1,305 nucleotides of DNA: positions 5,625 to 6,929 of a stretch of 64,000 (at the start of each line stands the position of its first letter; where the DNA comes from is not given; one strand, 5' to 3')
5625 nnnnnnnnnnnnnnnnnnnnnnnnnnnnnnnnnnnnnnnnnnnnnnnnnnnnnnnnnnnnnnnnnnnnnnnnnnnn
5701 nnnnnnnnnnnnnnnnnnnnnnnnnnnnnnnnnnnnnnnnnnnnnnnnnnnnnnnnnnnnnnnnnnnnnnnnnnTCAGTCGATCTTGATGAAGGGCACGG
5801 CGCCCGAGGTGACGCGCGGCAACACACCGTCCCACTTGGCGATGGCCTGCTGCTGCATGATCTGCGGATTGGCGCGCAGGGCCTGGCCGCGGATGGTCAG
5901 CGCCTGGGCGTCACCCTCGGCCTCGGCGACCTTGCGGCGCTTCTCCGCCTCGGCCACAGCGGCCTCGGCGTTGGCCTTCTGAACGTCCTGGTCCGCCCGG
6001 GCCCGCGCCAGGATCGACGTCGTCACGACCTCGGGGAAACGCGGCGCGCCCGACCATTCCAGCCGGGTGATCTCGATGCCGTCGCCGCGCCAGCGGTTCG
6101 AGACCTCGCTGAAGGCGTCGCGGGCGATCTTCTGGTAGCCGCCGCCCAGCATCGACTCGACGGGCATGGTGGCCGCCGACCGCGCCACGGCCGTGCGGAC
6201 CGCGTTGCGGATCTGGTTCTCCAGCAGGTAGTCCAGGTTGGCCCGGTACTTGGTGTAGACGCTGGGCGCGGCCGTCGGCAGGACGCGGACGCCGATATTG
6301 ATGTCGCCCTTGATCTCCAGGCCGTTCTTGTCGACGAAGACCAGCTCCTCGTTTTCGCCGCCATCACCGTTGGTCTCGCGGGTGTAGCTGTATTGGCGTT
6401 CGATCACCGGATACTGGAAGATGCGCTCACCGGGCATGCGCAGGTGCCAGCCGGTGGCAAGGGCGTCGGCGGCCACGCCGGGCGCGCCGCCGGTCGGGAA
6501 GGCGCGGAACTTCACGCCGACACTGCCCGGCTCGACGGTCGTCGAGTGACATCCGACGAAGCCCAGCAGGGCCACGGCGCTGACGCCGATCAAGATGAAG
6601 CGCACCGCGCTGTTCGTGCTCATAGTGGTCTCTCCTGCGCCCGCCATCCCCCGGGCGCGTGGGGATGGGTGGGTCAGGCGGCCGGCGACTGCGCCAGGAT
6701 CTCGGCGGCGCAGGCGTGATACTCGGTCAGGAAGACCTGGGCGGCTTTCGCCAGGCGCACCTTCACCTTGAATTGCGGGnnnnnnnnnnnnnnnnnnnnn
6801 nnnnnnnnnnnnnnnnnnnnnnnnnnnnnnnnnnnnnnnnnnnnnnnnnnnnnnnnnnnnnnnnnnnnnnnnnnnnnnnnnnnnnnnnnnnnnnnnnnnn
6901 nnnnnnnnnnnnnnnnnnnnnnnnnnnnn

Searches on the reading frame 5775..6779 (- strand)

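Call 51: search_protein_families(library=phrogs, proteins=[window:5775-6779:-], max_evalue=0.00001)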
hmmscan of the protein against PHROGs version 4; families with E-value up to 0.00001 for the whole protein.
window:5775-6779:- (334 aa): 2 families
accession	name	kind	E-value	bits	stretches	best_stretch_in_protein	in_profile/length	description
phrog_200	-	other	1.4e-58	199.8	1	52-333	75-359/379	lipoprotein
phrog_38808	-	unknown function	1.9e-10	41.9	1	274-333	8-67/68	-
